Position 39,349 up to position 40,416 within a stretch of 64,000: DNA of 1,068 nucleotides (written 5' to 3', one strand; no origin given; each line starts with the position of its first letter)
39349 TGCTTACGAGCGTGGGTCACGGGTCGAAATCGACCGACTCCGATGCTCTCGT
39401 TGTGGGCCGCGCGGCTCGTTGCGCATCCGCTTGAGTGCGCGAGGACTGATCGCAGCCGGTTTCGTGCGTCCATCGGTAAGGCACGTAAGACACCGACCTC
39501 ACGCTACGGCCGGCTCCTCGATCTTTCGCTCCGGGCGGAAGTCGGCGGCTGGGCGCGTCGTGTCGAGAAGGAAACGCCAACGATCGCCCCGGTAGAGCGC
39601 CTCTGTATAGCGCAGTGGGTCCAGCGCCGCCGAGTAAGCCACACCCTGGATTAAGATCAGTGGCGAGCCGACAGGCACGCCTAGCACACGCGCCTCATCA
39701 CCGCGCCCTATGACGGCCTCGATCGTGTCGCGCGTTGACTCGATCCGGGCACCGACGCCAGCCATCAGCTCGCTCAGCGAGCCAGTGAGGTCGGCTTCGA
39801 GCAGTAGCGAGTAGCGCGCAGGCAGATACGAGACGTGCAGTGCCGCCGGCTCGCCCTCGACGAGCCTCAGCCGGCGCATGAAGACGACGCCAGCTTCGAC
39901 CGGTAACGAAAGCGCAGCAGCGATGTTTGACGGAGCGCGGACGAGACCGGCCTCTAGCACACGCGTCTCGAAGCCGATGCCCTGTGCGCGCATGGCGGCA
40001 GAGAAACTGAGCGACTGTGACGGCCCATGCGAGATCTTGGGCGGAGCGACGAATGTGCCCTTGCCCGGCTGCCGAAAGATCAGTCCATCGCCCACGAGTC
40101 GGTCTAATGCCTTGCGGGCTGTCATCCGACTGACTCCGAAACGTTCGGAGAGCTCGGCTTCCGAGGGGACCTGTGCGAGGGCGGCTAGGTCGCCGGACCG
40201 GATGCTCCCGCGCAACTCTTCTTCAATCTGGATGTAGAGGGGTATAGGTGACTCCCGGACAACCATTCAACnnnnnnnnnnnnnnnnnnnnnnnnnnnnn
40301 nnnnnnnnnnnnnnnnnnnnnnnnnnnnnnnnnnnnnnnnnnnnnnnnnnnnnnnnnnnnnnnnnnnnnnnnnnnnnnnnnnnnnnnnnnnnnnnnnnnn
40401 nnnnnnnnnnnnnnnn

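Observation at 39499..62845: Six related GT-N-TA-N-AC operators tie a locus of more than 24 kb into one HutC-type regulon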

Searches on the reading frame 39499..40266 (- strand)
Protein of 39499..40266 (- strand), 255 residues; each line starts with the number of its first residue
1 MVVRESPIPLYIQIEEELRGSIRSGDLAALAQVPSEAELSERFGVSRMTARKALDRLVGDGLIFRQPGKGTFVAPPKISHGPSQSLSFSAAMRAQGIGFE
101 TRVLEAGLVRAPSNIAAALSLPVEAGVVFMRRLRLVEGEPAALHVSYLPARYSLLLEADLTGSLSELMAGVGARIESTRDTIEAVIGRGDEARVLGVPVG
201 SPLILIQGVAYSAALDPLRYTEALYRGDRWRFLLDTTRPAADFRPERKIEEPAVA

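Call 5: search_protein_families(library=pfam, proteins=[window:39499-40266:-])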
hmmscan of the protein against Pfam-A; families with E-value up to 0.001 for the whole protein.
window:39499-40266:- (255 aa): 6 families
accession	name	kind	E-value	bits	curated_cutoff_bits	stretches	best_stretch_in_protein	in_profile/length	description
PF07702.18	UTRA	-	5.5e-31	107.7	23.8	1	95-230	2-140/141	UTRA domain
PF00392.27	GntR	-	1.5e-21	76.3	27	1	10-73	1-64/64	Bacterial regulatory proteins, gntR family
PF08220.18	HTH_DeoR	-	0.00026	21.1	21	1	38-66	19-47/57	DeoR-like helix-turn-helix domain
PF08279.18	HTH_11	-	0.00043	20.5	25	0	37-70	19-53/55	HTH domain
PF01047.28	MarR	-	0.00049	20.4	24.6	1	36-67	20-51/59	MarR family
PF12802.13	MarR_2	-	0.00081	19.9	27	0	37-67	24-54/61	MarR family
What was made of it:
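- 39499..40266 (-): Regulator gene: GntR winged-helix domain plus UTRA domain (HutC subfamily), 255 aa. Pfam PF00392 (1.5e-21) and PF07702 (5.5e-31) (call 5).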

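Call 10: find_homologous_proteins(query=window:39499-40266:-)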
Query window:39499-40266:- (255 aa): 747 proteins with E <= 0.001 among 8000 candidates; the best 120 are listed.
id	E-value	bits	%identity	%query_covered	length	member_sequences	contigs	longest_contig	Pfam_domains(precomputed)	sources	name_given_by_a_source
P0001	1.1e-155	534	100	100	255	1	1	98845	PF00392.28,PF07702.19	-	-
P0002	6.6e-140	482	90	98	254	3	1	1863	PF00392.28,PF07702.19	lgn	-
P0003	5.9e-136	469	88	99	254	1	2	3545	PF00392.28,PF07702.19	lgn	-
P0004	5.4e-135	466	89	98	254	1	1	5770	PF00392.28,PF07702.19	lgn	-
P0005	1.3e-132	459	85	98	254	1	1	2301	PF00392.28,PF07702.19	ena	-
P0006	3.1e-131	454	85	99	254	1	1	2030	PF00392.28,PF07702.19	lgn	-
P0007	2.3e-128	445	84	98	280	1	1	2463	PF00392.28,PF07702.19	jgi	jgi:GntR family transcriptional regulator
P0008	1.2e-115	403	76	97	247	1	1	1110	PF00392.28,PF07702.19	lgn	-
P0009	1.6e-113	396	75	97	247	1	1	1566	PF00392.28,PF07702.19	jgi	jgi:GntR family transcriptional regulator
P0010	2.1e-108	379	72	97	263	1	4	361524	PF00392.28,PF07702.19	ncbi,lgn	-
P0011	6.4e-105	368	69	98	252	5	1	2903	PF00392.28,PF07702.19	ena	-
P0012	6.6e-105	368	73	96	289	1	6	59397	PF00392.28,PF07702.19,PF16365.12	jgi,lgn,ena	jgi:GntR family transcriptional regulator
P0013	5.2e-104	365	69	98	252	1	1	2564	PF00392.28,PF07702.19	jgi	jgi:GntR family transcriptional regulator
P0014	2.4e-103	363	72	96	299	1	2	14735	PF00392.28,PF07702.19,PF16365.12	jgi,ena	jgi:GntR family transcriptional regulator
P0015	4.4e-103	362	70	98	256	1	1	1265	PF00392.28,PF07702.19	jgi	jgi:GntR family transcriptional regulator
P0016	1.4e-102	360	72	93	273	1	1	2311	PF00392.28,PF07702.19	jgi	jgi:GntR family transcriptional regulator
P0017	1.4e-102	360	68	97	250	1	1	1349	PF00392.28,PF07702.19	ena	-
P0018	1.6e-102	360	68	98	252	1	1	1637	PF00392.28,PF07702.19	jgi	jgi:GntR family transcriptional regulator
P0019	2.1e-102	360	67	98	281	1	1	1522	PF00392.28,PF07702.19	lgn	-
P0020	4.0e-102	359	69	98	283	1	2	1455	PF00392.28,PF07702.19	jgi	jgi:GntR family transcriptional regulator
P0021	5.1e-102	358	68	98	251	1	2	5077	PF00392.28,PF07702.19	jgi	jgi:GntR family transcriptional regulator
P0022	5.3e-102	358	70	96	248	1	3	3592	PF00392.28,PF07702.19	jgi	jgi:GntR family transcriptional regulator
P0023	6.7e-102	358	68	97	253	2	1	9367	PF00392.28,PF07702.19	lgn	-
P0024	1.0e-101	357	67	98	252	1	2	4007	PF00392.28,PF07702.19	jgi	jgi:GntR family transcriptional regulator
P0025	1.2e-101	357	68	98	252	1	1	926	PF00392.28,PF07702.19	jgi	jgi:GntR family transcriptional regulator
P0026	1.5e-101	357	69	97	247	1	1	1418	PF00392.28,PF07702.19,PF16365.12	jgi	jgi:GntR family transcriptional regulator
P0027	1.6e-101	357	68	98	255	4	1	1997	PF00392.28,PF07702.19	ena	-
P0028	1.8e-101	357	67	98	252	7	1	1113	PF00392.28,PF07702.19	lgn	-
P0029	1.8e-101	357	70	97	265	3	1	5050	PF00392.28,PF07702.19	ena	-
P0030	2.5e-101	356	68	96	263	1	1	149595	PF00392.28,PF07702.19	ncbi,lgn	-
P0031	3.1e-101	356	68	98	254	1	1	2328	PF00392.28,PF07702.19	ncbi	-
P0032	3.6e-101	356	68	97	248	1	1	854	PF00392.28,PF07702.19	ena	-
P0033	3.7e-101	356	67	97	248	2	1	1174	PF00392.28,PF07702.19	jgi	jgi:GntR family transcriptional regulator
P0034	6.3e-101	355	67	97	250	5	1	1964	PF00392.28,PF07702.19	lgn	-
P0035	7.2e-101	355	69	97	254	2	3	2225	PF00392.28,PF07702.19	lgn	-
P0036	1.9e-100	353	68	97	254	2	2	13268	PF00392.28,PF07702.19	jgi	jgi:GntR family transcriptional regulator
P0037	2.6e-100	353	66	98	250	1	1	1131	PF00392.28,PF07702.19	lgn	-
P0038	3.1e-100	353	67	97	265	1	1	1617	PF00392.28,PF07702.19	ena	-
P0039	3.3e-100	353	67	98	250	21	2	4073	PF00392.28,PF07702.19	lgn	-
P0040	5.5e-100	352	69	97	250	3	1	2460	PF00392.28,PF07702.19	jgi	jgi:GntR family transcriptional regulator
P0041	7.0e-100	351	66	97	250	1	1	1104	PF00392.28,PF07702.19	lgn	-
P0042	7.6e-100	351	69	97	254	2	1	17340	PF00392.28,PF07702.19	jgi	jgi:GntR family transcriptional regulator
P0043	1.2e-99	351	69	98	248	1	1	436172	PF00392.28,PF07702.19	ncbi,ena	-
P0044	1.7e-99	350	67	97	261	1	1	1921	PF00392.28,PF07702.19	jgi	jgi:GntR family transcriptional regulator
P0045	2.1e-99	350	67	98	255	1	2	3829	PF00392.28,PF07702.19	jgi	-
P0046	5.8e-99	348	68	97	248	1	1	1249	PF00392.28,PF07702.19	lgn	-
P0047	9.7e-99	348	65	97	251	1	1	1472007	PF00392.28,PF07702.19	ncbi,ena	-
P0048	9.9e-99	348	67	98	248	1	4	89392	PF00392.28,PF07702.19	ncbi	-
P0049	2.2e-98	347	68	97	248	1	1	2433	PF00392.28,PF07702.19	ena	-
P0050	3.8e-98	346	64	98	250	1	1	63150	PF00392.28,PF07702.19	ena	-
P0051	3.8e-98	346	67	97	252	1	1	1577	PF00392.28,PF07702.19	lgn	-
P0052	6.1e-98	345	67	97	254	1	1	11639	PF00392.28,PF07702.19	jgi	jgi:GntR family transcriptional regulator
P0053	7.8e-98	345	66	97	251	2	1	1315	PF00392.28,PF07702.19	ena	-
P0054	1.0e-97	344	66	96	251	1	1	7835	PF00392.28,PF07702.19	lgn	-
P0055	1.4e-97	344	66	97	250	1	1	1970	PF00392.28,PF07702.19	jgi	jgi:GntR family transcriptional regulator, N-acetylglucosamine utilization regulator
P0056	1.4e-97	344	67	98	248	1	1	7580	PF00392.28,PF07702.19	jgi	jgi:GntR family transcriptional regulator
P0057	1.7e-97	344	69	95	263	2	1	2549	PF00392.28,PF07702.19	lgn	-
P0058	1.8e-97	344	67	97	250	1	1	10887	PF00392.28,PF07702.19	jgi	jgi:GntR family transcriptional regulator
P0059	2.1e-97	343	65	98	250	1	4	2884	PF00392.28,PF07702.19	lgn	-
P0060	3.2e-97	343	67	99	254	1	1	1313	PF00392.28,PF07702.19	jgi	jgi:GntR family transcriptional regulator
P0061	4.9e-97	342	69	97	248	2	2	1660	PF00392.28,PF07702.19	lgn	-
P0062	5.5e-97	342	65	98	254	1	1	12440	PF00392.28,PF07702.19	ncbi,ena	-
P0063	5.9e-97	342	66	98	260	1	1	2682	PF00392.28,PF07702.19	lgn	-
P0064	6.7e-97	342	66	98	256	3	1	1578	PF00392.28,PF07702.19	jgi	jgi:GntR family transcriptional regulator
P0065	1.1e-96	341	65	98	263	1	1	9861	PF00392.28,PF07702.19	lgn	-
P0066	1.1e-96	341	67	96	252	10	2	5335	PF00392.28,PF07702.19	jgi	jgi:GntR family transcriptional regulator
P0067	1.5e-96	341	68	95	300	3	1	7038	PF00392.28,PF07702.19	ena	-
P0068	1.9e-96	340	64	98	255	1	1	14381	PF00392.28,PF07702.19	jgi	jgi:GntR family transcriptional regulator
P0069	3.3e-96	339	65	98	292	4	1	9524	PF00392.28,PF07702.19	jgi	jgi:GntR family transcriptional regulator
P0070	4.3e-96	339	66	97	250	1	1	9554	PF00392.28,PF07702.19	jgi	jgi:GntR family transcriptional regulator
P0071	4.7e-96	339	67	97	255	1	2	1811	PF00392.28,PF07702.19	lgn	-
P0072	6.4e-96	338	66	97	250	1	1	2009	PF00392.28,PF07702.19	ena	-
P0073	1.2e-95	338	65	97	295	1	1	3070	PF00392.28,PF07702.19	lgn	-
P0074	1.3e-95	337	64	99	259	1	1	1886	PF00392.28,PF07702.19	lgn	-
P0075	2.7e-95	336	65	98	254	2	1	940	PF00392.28,PF07702.19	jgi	jgi:GntR family transcriptional regulator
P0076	5.2e-95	335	65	98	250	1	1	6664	PF00392.28,PF07702.19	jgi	jgi:GntR family transcriptional regulator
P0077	6.7e-95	335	65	98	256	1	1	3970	PF00392.28,PF07702.19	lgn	-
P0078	7.0e-95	335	65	97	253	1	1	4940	PF00392.28,PF07702.19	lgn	-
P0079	1.3e-94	334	68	93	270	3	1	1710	PF00392.28,PF07702.19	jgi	jgi:GntR family transcriptional regulator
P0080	2.7e-94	333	65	97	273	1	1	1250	PF00392.28,PF07702.19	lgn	-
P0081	3.0e-94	333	65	96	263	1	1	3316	PF00392.28,PF07702.19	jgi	jgi:GntR family transcriptional regulator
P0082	3.4e-94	333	66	93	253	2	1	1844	PF00392.28,PF07702.19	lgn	-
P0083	6.1e-94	332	65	98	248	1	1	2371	PF00392.28,PF07702.19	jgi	-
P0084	1.8e-93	330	66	96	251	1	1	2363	PF00392.28,PF07702.19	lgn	-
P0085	2.0e-93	330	67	93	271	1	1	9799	PF00392.28,PF07702.19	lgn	-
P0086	2.0e-93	330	65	96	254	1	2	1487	PF00392.28,PF07702.19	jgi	jgi:GntR family transcriptional regulator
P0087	4.7e-93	329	63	97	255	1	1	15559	PF00392.28,PF07702.19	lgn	-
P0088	6.0e-93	329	63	97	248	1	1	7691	PF00392.28,PF07702.19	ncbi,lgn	-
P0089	7.2e-93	328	65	93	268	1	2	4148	PF00392.28,PF07702.19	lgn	-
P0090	9.7e-93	328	63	100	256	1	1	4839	PF00392.28,PF07702.19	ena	-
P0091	2.7e-92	327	63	98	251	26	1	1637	PF00392.28,PF07702.19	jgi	-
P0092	1.1e-91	325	66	93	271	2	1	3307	PF00392.28,PF07702.19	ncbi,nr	ncbi:MAG TPA: GntR family transcriptional regulator, partial [Candidatus Limnocylindria bacterium]|n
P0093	3.4e-91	323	62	98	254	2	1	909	PF00392.28,PF07702.19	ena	-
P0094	4.4e-91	323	63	97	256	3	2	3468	PF00392.28,PF07702.19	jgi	jgi:GntR family transcriptional regulator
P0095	1.1e-90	321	64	93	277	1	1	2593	PF00392.28,PF07702.19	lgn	-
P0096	2.1e-90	320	61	97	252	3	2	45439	PF00392.28,PF07702.19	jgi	jgi:GntR family transcriptional regulator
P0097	2.8e-90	320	63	97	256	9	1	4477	PF00392.28,PF07702.19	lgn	-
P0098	6.1e-90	319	63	97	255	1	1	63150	PF00392.28,PF07702.19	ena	-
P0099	6.7e-90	319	60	97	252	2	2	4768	PF00392.28,PF07702.19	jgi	jgi:GntR family transcriptional regulator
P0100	6.8e-90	319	65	96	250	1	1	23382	PF00392.28,PF07702.19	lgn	-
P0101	1.1e-89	318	62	98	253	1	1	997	PF00392.28,PF07702.19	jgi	jgi:GntR family transcriptional regulator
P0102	1.4e-89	318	61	98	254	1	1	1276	PF00392.28,PF07702.19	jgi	jgi:GntR family transcriptional regulator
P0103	1.9e-89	317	62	98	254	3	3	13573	PF00392.28,PF07702.19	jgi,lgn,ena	-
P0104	2.4e-89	317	63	97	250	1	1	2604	PF00392.28,PF07702.19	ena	-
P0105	2.5e-89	317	66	93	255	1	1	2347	PF00392.28,PF07702.19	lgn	-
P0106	3.9e-89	316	62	97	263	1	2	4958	PF00392.28,PF07702.19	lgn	-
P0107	4.8e-89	316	60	98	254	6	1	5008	PF00392.28,PF07702.19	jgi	jgi:GntR family transcriptional regulator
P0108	1.7e-88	314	62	96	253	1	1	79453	PF00392.28,PF07702.19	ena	-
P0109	2.5e-88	314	65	97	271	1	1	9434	PF00392.28,PF07702.19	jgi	jgi:GntR family transcriptional regulator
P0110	6.8e-88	312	63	96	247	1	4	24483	PF00392.28,PF07702.19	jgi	jgi:GntR family transcriptional regulator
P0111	8.5e-88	312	61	98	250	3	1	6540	PF00392.28,PF07702.19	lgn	-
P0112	9.9e-88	312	59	98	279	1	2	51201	PF00392.28,PF07702.19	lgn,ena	-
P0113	2.1e-87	311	60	98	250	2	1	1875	PF00392.28,PF07702.19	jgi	jgi:GntR family transcriptional regulator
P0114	2.9e-87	310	61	98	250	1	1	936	PF00392.28,PF07702.19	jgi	jgi:GntR family transcriptional regulator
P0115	2.9e-87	310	65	93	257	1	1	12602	PF00392.28,PF07702.19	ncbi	ncbi:transcriptional regulator NagR [soil metagenome]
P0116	7.1e-87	309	64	93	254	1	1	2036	PF00392.28,PF07702.19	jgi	jgi:GntR family transcriptional regulator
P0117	1.3e-86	308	62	96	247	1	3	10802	PF00392.28,PF07702.19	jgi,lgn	jgi:GntR family transcriptional regulator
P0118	1.7e-86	308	61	91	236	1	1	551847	PF00392.28,PF07702.19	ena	-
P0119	2.3e-86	307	59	99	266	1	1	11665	PF00392.28,PF07702.19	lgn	-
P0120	1.2e-85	305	63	93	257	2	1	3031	PF00392.28,PF07702.19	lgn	-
